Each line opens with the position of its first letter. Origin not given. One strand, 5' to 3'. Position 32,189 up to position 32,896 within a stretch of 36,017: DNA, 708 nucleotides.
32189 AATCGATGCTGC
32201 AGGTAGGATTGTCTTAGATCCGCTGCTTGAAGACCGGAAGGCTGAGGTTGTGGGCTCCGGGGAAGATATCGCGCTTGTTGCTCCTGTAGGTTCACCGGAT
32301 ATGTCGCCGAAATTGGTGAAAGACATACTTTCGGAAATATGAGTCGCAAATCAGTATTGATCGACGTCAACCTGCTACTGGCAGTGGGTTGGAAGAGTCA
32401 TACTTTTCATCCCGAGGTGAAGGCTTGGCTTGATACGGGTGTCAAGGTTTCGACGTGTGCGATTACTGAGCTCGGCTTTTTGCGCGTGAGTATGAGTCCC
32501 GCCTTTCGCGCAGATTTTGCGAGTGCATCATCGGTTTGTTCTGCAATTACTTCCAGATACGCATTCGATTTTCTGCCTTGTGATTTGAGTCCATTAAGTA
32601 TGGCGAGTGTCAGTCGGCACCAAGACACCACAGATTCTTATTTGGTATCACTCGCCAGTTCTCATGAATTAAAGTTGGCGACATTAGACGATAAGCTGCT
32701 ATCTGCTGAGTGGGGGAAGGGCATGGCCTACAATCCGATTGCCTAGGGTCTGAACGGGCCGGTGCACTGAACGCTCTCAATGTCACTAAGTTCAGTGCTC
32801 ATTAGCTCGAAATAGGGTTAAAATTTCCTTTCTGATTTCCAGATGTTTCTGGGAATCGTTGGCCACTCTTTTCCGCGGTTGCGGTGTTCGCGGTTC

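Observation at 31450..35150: Toxin–antitoxin island bracketed by divergent 200-bp direct repeats next to a tRNA array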

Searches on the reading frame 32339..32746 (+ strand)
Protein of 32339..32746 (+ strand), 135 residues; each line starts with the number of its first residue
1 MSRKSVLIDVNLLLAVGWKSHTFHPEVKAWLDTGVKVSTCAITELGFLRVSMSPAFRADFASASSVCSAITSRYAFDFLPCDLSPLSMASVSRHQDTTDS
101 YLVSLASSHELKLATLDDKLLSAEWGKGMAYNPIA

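Call 9: search_protein_families(library=pfam, proteins=[window:32339-32746:+], max_evalue=0.01)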
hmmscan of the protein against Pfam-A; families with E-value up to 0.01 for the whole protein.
window:32339-32746:+ (135 aa): 1 family
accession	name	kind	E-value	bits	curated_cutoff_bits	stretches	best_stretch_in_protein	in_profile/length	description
PF01850.27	PIN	-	0.00054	21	23.6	1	6-121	1-115/120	PIN domain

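Call 26: find_encoding_contigs(protein=window:32339-32746:+, flank=10000, max_places=6)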
Protein window:32339-32746:+ (135 aa): 11 contigs read that carry it; 6 places shown.
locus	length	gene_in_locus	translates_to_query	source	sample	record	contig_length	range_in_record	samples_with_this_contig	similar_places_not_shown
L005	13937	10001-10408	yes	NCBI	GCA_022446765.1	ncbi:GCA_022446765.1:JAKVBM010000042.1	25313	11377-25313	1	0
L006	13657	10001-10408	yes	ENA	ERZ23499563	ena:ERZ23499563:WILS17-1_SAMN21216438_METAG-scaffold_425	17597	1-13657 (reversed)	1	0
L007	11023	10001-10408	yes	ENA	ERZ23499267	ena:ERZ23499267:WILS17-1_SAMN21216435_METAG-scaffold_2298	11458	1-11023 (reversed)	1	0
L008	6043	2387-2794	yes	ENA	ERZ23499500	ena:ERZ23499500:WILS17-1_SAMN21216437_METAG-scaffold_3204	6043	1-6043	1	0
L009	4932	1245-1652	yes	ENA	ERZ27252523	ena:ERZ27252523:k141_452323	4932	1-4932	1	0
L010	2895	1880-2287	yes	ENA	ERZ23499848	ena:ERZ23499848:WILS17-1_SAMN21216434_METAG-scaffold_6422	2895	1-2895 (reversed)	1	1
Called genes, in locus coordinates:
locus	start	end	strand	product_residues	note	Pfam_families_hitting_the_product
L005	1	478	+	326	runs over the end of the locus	-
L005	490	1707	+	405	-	PF02491:SHS2_FTSA, PF06277:EutA, PF06723:MreB_Mbl, PF14450:FtsA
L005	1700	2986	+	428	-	PF00091:Tubulin, PF12327:FtsZ_C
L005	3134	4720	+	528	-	PF00474:SSF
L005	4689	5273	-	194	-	-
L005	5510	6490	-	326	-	-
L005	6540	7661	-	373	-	PF01145:Band_7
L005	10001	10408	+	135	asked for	-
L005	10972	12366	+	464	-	PF07804:HipA_C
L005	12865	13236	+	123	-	-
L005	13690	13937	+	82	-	?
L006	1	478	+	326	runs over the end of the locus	-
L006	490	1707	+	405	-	PF02491:SHS2_FTSA, PF06277:EutA, PF06723:MreB_Mbl, PF14450:FtsA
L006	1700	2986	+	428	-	PF00091:Tubulin, PF12327:FtsZ_C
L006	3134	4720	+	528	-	PF00474:SSF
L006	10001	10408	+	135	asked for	-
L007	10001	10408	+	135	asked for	-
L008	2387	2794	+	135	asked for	-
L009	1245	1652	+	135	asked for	-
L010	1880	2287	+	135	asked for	-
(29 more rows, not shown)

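Call 28: find_homologous_proteins(query=L005:6540-7661:-, max_evalue=1e-20)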
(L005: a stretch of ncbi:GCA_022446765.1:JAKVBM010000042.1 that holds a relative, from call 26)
Query L005:6540-7661:- (373 aa): 5587 proteins with E <= 1e-20 among 8000 candidates; the best 120 are listed.
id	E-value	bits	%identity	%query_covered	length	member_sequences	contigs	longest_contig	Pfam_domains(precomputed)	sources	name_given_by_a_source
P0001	2.6e-234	795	100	100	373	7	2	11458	PF01145.32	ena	-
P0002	7.8e-158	543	65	86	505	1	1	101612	PF01145.32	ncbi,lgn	ncbi:MAG: slipin family protein [Verrucomicrobiota bacterium]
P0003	4.9e-157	541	60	86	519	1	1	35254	PF01145.32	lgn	-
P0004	7.3e-154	530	62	86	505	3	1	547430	PF01145.32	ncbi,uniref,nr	ncbi:slipin family protein [Cerasicoccus fimbriatus]|uniref:slipin family protein n=1 Tax=Cerasicocc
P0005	7.4e-153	527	59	96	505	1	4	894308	PF01145.32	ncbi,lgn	ncbi:MAG: SPFH domain-containing protein [Puniceicoccaceae bacterium]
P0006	1.2e-149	516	60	86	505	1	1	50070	PF01145.32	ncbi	-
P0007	2.2e-144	499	58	94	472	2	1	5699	PF01145.32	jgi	jgi:regulator of protease activity HflC (stomatin/prohibitin superfamily)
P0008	5.1e-142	491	63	97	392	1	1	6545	PF01145.32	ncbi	ncbi:MAG: slipin family protein, partial [Opitutales bacterium]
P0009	1.2e-141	490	61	99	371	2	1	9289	PF01145.32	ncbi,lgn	ncbi:MAG: slipin family protein [Verrucomicrobiota bacterium]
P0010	1.7e-138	480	61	99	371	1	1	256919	PF01145.32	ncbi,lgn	ncbi:MAG: slipin family protein [Verrucomicrobiota bacterium]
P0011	4.8e-138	478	60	99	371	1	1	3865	PF01145.32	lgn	-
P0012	7.4e-138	478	60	99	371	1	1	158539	PF01145.32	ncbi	ncbi:MAG: slipin family protein [Verrucomicrobiota bacterium]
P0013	2.3e-137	476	61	99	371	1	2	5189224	PF01145.32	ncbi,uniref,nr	ncbi:slipin family protein [Puniceicoccus vermicola]|uniref:Slipin family protein n=1 Tax=Puniceicoc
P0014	3.0e-137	476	61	99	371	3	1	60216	PF01145.32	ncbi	ncbi:MAG: slipin family protein [Opitutaceae bacterium]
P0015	3.9e-137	475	61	99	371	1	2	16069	PF01145.32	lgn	-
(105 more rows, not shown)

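Call 29: find_encoding_contigs(protein=P0002, flank=10000, max_places=2)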
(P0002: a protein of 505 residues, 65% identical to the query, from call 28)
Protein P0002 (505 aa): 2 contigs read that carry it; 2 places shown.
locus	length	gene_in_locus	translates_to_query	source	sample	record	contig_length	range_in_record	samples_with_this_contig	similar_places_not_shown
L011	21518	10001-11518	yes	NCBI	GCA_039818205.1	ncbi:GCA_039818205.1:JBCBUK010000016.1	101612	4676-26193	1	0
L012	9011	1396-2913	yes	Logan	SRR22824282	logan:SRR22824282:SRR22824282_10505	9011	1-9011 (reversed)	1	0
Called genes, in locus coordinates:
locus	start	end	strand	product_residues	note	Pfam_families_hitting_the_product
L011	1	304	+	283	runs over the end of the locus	PF00756:Esterase (weak)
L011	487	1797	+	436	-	PF03952:Enolase_N, PF00113:Enolase_C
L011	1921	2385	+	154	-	PF09055:Sod_Ni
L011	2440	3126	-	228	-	PF25084:LbH_EIF2B, PF00132:Hexapep (weak), PF25087:GMPPB_C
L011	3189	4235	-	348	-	-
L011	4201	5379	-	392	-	PF25270:Khk, PF00294:PfkB (faint)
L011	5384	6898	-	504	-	-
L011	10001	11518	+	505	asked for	PF01145:Band_7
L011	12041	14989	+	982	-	PF16586:DUF5060, PF12904:Collagen_bind_2 (weak), PF27624:Porph_assoc, PF03422:CBM_6, PF18099:CBM_35_2 (weak), PF03422:CBM_6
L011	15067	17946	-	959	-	PF01663:Phosphodiest, PF07719:TPR_2 (faint), PF13181:TPR_8 (faint), PF13428:TPR_14 (faint), PF13469:Sulfotransfer_3 (faint), PF00515:TPR_1 (faint), PF13432:TPR_16, PF14559:TPR_19, +4 more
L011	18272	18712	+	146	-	PF08327:AHSA1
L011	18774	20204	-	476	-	PF01554:MatE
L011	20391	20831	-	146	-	-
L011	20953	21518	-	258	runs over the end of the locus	PF06439:3keto-disac_hyd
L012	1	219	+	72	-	?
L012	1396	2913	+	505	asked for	PF01145:Band_7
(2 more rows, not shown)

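Call 30: find_encoding_contigs(protein=P0010, flank=10000, max_places=2)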
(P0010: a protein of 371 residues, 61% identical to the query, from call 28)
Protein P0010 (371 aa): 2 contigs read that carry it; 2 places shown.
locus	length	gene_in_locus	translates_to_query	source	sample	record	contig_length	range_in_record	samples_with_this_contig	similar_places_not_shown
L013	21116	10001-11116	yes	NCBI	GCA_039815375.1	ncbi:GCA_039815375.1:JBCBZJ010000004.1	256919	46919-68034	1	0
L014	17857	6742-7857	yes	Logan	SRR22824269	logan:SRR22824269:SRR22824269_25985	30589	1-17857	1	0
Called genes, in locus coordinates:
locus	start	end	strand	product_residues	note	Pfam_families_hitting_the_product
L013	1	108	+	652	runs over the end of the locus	PF13589:HATPase_c_3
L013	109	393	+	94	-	-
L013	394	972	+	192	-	PF13391:HNH_2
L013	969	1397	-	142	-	PF03852:Vsr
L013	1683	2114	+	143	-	PF16798:DUF5069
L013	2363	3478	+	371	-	PF01637:ATPase_2 (weak), PF13173:AAA_14 (faint), PF00004:AAA (weak)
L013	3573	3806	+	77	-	-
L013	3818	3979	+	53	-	-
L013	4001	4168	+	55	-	-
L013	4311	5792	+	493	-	-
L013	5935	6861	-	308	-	PF22825:HpiC1-like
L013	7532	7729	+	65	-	-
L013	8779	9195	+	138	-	PF13366:PDDEXK_3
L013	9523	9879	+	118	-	-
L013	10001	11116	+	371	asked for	PF01145:Band_7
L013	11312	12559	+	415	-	-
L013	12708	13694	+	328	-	-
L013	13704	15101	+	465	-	PF01139:RtcB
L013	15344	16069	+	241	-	PF24827:AstE_AspA_cat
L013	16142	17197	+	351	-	PF03022:MRJP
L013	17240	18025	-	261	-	-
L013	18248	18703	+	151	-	-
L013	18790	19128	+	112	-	PF01638:HxlR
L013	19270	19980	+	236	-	-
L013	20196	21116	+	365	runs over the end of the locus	PF05958:tRNA_U5-meth_tr, PF03602:Cons_hypoth95 (weak), PF13649:Methyltransf_25 (weak)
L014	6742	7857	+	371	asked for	PF01145:Band_7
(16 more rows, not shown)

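Call 31: find_encoding_contigs(protein=P0013, flank=10000, max_places=2)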
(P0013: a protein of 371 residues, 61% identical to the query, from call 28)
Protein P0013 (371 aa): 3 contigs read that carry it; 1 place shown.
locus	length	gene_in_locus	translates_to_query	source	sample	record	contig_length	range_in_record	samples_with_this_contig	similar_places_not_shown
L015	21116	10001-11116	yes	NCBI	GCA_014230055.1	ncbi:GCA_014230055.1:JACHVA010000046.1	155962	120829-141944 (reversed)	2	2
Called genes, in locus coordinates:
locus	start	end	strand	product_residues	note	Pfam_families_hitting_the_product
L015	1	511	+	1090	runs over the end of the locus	PF12450:vWF_A, PF00092:VWA, PF13519:VWA_2, PF13768:VWA_3, PF12034:YfbK_C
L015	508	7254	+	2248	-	-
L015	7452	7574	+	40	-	-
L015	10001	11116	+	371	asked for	PF01145:Band_7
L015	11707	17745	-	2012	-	PF12969:DUF3857, PF14559:TPR_19 (faint), PF07719:TPR_2 (faint), PF13428:TPR_14 (faint)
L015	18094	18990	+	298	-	-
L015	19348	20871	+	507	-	-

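Call 40: search_protein_families(library=ncbifam, proteins=[window:32339-32746:+], max_evalue=0.01)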
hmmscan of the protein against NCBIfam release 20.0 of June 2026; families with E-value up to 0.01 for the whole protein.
window:32339-32746:+ (135 aa): 1 family
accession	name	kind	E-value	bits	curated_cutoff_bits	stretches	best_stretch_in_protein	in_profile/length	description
TIGR00028.1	Mtu_PIN_fam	subfamily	2.2e-18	66.8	73.6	1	6-120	3-129/143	TA system VapC family ribonuclease toxin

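Call 41: search_protein_families(library=padloc, proteins=[window:32339-32746:+], max_evalue=0.01)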
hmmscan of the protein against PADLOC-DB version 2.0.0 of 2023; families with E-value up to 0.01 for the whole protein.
window:32339-32746:+ (135 aa): 0 families

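Call 73: search_solved_structures(query=window:32339-32746:+, max_evalue=1, show_alignments=2)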
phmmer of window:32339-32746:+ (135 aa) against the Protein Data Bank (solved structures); distinct sequences matched with E-value up to 1: 1.
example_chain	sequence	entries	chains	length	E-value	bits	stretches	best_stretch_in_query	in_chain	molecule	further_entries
2v33_A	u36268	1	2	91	0.69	13.5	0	24-69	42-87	E1 ENVELOPE GLYCOPROTEIN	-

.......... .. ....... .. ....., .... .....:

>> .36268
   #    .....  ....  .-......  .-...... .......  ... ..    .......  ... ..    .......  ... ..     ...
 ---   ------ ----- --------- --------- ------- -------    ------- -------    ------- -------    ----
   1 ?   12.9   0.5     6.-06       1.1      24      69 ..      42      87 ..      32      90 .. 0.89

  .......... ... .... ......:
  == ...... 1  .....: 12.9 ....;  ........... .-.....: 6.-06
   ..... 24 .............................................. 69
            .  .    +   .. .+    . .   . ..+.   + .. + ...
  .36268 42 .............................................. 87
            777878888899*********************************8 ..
